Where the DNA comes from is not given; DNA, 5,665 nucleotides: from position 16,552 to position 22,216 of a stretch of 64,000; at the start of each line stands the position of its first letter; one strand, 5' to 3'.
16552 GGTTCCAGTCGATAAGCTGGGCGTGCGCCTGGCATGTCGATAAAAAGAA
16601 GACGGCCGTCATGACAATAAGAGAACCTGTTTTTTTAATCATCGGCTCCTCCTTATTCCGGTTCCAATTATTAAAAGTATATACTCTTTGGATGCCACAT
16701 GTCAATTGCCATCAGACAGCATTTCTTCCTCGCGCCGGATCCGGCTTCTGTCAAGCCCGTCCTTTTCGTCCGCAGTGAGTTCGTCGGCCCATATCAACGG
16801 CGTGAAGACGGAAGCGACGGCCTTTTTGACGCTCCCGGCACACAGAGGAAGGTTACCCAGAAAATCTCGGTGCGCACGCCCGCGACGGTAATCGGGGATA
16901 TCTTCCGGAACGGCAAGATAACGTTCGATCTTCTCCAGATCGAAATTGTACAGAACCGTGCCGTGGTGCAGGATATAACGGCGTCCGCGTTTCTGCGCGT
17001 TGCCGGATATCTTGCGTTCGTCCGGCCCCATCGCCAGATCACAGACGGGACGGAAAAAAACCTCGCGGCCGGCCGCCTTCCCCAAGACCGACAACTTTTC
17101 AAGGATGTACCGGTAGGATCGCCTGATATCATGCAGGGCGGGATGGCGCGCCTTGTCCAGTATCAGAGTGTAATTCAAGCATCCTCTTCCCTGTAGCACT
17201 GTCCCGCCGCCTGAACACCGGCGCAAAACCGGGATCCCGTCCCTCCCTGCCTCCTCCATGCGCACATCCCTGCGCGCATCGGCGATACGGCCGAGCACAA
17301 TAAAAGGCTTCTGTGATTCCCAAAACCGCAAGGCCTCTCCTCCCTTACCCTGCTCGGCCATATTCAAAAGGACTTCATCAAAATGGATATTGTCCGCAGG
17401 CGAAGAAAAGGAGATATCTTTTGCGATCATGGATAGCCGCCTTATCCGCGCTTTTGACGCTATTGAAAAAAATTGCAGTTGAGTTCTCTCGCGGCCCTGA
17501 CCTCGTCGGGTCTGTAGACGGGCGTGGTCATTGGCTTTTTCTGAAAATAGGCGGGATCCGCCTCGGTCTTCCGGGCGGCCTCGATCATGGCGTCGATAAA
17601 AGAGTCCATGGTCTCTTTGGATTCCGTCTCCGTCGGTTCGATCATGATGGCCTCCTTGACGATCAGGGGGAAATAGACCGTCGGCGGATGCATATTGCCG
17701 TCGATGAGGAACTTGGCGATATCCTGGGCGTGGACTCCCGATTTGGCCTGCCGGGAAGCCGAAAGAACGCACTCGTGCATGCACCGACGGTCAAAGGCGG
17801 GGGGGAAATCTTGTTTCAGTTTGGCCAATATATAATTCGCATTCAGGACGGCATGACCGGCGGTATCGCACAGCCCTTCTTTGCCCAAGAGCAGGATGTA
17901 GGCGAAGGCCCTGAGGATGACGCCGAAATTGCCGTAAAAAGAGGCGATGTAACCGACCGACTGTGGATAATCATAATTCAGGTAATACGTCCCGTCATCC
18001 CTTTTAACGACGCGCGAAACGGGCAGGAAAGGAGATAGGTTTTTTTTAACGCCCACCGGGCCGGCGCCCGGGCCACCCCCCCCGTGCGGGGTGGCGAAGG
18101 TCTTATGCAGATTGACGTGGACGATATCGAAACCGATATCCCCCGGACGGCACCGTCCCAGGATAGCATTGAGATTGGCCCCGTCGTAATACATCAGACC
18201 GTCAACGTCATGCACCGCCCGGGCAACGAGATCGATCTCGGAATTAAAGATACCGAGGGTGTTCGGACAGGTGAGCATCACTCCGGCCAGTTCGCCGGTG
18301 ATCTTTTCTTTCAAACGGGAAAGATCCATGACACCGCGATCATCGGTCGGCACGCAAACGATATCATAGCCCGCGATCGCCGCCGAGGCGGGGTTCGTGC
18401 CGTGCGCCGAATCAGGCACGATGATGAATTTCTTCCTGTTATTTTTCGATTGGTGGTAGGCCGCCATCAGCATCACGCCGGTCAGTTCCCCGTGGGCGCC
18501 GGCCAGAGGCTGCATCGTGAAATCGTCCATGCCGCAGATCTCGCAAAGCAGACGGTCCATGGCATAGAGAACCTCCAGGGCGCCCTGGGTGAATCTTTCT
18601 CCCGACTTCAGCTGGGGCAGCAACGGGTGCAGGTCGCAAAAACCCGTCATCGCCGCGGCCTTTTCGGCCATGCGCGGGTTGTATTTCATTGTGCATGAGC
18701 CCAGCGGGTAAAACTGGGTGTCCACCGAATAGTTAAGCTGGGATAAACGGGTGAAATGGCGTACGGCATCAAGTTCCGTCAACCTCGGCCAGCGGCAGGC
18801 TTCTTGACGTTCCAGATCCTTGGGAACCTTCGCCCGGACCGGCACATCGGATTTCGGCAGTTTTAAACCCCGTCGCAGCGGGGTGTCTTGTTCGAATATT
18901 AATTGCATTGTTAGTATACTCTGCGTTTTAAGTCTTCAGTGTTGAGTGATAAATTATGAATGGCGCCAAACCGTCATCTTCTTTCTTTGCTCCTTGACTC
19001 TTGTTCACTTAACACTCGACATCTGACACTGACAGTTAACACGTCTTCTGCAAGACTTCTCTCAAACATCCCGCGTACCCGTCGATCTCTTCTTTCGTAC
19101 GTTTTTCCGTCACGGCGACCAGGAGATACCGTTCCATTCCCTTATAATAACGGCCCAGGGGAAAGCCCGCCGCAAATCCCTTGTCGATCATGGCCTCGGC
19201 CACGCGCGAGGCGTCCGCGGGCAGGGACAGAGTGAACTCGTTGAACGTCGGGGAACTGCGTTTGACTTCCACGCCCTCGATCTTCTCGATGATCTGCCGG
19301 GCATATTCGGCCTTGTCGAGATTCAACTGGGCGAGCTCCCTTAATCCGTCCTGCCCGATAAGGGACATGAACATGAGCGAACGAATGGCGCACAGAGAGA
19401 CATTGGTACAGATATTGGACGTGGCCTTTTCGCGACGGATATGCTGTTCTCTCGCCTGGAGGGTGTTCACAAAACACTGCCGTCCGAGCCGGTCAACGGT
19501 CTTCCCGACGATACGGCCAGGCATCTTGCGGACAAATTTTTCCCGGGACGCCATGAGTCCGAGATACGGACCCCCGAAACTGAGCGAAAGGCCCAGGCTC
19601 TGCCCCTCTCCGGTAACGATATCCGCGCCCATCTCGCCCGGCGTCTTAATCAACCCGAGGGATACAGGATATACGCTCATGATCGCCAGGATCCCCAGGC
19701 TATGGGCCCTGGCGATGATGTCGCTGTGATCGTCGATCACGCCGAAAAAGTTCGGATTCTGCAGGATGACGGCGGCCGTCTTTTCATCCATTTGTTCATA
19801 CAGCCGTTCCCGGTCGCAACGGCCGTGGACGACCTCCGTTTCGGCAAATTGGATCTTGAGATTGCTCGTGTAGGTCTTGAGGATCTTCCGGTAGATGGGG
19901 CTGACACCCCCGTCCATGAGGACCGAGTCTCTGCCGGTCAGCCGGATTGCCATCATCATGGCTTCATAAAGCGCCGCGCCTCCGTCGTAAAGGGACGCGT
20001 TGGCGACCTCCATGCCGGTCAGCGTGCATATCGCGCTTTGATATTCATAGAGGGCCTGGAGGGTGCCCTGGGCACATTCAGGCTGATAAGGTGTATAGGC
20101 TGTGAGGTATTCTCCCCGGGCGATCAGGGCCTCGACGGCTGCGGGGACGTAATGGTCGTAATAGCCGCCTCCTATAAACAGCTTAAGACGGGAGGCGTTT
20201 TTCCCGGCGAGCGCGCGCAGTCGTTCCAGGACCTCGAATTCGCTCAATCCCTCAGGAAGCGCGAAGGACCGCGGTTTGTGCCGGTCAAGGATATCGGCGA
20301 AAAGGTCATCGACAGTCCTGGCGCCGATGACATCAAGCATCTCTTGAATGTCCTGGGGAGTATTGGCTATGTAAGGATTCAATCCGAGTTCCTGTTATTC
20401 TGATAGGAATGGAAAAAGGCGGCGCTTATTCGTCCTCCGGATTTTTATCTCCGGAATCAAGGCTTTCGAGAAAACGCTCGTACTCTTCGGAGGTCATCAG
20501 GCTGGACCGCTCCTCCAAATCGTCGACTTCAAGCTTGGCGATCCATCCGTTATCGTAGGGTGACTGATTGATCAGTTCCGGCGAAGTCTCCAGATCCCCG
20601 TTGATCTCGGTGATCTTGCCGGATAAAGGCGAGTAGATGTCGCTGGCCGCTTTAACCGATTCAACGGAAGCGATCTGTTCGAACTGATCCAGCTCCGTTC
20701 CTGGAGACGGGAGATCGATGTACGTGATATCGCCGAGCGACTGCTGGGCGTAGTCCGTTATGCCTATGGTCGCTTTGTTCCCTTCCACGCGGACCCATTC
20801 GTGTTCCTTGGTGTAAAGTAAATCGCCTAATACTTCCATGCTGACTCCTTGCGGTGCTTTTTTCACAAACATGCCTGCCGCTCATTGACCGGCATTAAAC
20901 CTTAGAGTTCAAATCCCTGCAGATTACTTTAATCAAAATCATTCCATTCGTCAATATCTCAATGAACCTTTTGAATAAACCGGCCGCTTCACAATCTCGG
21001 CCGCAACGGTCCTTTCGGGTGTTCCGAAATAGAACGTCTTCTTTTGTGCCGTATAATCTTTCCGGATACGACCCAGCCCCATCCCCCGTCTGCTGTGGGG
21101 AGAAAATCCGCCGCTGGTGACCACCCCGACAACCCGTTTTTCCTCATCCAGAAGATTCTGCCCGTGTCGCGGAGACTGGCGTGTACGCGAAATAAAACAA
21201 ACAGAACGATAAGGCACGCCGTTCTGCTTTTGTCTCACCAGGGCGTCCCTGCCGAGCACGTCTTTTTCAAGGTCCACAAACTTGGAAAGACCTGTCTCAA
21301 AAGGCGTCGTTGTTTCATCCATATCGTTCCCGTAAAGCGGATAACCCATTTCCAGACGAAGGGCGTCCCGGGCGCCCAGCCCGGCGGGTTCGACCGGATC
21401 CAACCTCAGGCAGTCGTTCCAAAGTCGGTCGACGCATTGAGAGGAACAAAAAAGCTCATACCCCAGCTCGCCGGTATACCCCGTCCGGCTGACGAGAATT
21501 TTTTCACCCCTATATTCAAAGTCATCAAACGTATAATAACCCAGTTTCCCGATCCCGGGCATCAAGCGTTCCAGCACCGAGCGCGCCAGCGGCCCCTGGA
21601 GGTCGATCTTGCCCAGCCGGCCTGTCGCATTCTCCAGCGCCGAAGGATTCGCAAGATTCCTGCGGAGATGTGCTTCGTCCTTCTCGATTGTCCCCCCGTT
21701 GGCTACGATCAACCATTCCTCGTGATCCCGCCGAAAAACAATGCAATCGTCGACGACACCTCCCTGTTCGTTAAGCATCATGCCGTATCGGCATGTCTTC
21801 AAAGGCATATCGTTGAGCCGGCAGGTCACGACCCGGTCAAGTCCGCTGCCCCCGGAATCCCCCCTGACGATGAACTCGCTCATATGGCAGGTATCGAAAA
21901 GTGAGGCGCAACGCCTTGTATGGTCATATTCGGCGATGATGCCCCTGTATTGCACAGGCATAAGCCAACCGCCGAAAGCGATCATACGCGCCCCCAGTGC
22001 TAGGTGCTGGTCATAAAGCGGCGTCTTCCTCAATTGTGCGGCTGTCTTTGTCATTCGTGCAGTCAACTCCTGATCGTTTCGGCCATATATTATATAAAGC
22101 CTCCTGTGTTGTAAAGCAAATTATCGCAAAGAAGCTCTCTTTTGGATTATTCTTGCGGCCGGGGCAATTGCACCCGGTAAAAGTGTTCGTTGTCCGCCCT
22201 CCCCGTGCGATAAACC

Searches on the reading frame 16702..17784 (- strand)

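Call 80: search_protein_families(library=pfam, proteins=[window:16702-17784:-], max_evalue=0.00001)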
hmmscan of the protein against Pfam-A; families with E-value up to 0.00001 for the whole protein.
window:16702-17784:- (360 aa): 1 family
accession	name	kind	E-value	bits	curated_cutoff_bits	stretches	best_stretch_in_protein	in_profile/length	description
PF21948.1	LplA-B_cat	-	8.8e-35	120.9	27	1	129-300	2-166/200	Lipoyl protein ligase A/B catalytic domain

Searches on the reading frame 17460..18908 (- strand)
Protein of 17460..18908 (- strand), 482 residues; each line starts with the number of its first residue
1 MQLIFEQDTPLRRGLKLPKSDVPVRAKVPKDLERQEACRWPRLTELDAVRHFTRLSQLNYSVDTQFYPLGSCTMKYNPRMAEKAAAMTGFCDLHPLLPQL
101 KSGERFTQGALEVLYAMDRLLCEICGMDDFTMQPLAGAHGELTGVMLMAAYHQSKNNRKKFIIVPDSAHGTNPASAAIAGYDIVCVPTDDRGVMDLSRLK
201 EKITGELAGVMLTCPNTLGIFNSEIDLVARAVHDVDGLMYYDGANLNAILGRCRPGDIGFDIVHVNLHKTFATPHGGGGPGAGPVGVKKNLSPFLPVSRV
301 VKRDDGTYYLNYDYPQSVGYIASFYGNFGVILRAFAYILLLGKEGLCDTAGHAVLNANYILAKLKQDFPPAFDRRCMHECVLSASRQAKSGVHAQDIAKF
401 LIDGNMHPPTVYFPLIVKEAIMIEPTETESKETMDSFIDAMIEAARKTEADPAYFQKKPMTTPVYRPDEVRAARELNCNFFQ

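Call 81: search_protein_families(library=pfam, proteins=[window:17460-18908:-], max_evalue=0.00001)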
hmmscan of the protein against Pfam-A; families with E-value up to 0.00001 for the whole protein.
window:17460-18908:- (482 aa): 2 families
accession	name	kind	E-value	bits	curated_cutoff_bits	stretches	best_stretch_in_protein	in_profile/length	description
PF21478.3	GcvP2_C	-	2e-24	86.3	27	1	352-446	4-100/122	Glycine dehydrogenase, C-terminal domain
PF02347.22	GDC-P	-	1.7e-10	40.8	26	1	106-296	104-284/429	Glycine cleavage system P-protein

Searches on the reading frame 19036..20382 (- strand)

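Call 81: search_protein_families(library=pfam, proteins=[window:19036-20382:-], max_evalue=0.00001)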
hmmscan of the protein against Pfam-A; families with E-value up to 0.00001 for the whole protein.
window:19036-20382:- (448 aa): 1 family
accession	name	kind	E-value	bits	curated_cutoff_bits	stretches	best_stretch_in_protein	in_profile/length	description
PF02347.22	GDC-P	-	7.2e-120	401.2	26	1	4-434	3-423/429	Glycine cleavage system P-protein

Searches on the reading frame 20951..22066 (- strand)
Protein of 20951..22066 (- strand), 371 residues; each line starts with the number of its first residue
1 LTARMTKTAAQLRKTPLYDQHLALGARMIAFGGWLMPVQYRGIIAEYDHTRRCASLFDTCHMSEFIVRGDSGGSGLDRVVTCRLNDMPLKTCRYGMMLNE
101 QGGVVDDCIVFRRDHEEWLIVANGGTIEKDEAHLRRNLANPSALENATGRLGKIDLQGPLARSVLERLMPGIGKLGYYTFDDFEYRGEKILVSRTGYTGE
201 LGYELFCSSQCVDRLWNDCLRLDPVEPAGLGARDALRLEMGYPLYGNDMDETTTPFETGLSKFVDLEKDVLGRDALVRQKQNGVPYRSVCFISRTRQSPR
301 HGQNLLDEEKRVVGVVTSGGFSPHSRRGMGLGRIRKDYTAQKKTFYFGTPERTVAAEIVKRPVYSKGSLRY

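Call 81: search_protein_families(library=pfam, proteins=[window:20951-22066:-], max_evalue=0.00001)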
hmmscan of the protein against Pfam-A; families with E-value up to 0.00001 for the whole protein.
window:20951-22066:- (371 aa): 2 families
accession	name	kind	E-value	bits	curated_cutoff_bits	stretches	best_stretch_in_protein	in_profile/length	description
PF01571.26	GCV_T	-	6.2e-78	262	25.6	1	17-261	1-253/255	Aminomethyltransferase folate-binding domain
PF08669.17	GCV_T_C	-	1.8e-13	50.6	25.9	1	289-364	4-79/80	Glycine cleavage T-protein C-terminal barrel domain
